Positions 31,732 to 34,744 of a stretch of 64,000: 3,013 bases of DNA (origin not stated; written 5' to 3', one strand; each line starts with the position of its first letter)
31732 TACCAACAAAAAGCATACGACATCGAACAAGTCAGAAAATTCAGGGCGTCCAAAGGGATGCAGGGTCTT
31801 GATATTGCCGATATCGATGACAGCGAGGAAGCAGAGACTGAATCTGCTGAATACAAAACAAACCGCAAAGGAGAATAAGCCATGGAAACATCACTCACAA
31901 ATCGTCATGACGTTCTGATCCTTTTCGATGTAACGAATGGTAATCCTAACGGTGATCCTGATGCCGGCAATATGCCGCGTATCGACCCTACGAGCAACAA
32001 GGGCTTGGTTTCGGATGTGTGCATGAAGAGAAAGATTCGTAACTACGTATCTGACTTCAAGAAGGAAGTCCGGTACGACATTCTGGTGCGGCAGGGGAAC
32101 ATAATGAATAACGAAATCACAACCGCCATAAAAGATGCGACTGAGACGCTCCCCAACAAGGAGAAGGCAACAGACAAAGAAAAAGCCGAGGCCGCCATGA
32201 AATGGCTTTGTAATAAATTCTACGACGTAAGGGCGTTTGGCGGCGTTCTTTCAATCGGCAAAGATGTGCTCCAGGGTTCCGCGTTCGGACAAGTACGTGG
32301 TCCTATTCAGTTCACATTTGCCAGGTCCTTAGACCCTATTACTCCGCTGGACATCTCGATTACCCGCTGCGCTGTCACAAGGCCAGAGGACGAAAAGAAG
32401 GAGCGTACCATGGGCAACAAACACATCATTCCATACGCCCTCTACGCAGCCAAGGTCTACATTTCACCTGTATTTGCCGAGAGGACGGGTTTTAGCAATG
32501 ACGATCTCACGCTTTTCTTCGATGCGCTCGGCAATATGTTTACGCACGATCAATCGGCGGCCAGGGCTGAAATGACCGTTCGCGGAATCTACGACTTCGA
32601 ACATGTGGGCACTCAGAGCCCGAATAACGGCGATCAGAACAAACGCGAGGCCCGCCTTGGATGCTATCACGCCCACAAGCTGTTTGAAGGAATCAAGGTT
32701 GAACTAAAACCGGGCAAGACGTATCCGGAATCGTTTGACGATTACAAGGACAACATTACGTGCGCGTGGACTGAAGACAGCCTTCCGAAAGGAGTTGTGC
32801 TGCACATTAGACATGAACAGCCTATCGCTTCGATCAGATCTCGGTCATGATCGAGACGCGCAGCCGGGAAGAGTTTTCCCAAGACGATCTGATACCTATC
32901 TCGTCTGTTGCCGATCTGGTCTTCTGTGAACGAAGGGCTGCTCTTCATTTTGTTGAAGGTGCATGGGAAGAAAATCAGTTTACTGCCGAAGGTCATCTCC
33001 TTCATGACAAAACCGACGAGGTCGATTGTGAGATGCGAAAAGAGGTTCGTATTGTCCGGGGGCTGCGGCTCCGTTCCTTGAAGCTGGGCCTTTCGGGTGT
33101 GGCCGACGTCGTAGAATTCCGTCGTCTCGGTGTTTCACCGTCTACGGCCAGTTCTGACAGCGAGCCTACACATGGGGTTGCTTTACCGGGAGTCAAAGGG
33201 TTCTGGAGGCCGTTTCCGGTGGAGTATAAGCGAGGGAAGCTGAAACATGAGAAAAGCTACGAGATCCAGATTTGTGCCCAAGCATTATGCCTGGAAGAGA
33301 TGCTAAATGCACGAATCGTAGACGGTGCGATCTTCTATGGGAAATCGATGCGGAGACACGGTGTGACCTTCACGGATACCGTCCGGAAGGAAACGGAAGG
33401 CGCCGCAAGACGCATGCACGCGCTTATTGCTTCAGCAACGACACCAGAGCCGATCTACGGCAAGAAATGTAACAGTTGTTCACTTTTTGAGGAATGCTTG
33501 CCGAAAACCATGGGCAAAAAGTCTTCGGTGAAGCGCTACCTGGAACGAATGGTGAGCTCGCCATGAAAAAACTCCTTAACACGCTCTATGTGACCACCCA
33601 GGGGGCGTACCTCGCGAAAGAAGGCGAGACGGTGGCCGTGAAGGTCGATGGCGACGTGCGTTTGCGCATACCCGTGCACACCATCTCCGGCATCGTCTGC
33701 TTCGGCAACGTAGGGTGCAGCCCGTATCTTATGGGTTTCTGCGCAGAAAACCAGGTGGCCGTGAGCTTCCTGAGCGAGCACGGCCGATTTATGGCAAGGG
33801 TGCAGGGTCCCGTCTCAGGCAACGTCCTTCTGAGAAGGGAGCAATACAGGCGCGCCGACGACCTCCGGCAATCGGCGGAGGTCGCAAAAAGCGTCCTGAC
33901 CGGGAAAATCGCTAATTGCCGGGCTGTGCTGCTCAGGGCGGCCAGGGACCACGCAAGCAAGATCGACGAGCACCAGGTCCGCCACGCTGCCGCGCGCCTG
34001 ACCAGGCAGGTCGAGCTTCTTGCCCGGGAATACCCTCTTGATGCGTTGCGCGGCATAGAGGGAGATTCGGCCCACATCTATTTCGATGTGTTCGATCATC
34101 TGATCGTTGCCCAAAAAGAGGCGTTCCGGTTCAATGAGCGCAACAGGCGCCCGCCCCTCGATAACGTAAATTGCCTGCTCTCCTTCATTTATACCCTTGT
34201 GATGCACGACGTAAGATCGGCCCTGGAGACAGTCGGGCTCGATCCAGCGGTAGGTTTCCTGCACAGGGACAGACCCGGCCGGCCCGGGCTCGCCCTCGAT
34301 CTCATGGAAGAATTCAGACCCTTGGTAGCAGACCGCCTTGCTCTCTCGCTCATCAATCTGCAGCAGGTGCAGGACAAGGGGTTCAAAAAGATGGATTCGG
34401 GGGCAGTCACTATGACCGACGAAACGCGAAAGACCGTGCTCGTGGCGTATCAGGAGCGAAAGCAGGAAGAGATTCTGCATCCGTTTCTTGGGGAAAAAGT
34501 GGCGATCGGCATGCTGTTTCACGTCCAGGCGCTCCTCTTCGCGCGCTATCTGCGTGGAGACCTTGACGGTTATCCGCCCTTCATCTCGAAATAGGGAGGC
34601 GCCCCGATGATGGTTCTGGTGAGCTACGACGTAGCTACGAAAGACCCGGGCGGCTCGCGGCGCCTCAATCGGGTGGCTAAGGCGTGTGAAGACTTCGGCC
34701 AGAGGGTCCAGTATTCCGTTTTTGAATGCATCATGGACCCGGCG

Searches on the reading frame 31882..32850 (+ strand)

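Call 63: search_protein_families(library=pfam, proteins=[window:31882-32850:+], max_evalue=0.00001)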
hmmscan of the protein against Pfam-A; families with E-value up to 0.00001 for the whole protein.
window:31882-32850:+ (322 aa): 1 family
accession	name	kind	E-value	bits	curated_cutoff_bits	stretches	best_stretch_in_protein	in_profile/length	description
PF05107.17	Cas_Cas7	-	2.8e-91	306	33.2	1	7-292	1-248/249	CRISPR-associated protein Cas7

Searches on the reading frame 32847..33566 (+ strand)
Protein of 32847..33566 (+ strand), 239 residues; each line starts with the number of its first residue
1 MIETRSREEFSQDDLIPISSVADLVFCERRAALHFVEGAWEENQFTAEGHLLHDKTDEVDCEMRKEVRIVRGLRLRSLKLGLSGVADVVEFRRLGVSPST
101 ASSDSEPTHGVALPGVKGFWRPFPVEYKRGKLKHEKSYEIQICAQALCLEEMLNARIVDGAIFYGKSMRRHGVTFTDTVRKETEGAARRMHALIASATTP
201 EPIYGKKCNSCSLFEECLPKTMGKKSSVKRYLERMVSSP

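Call 63: search_protein_families(library=pfam, proteins=[window:32847-33566:+], max_evalue=0.00001)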
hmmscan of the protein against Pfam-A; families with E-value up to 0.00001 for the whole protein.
window:32847-33566:+ (239 aa): 1 family
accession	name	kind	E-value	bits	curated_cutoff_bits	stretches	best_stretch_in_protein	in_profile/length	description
PF01930.23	Cas_Cas4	-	3.4e-18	66.7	22.7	1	124-218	68-159/160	Domain of unknown function DUF83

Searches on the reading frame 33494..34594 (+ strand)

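Call 63: search_protein_families(library=pfam, proteins=[window:33494-34594:+], max_evalue=0.00001)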
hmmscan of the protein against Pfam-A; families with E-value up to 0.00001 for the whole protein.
window:33494-34594:+ (366 aa): 1 family
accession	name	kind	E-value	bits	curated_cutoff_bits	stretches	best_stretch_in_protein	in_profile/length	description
PF01867.21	Cas_Cas1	-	9.5e-106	353.5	22.3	1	31-321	1-283/283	CRISPR associated protein Cas1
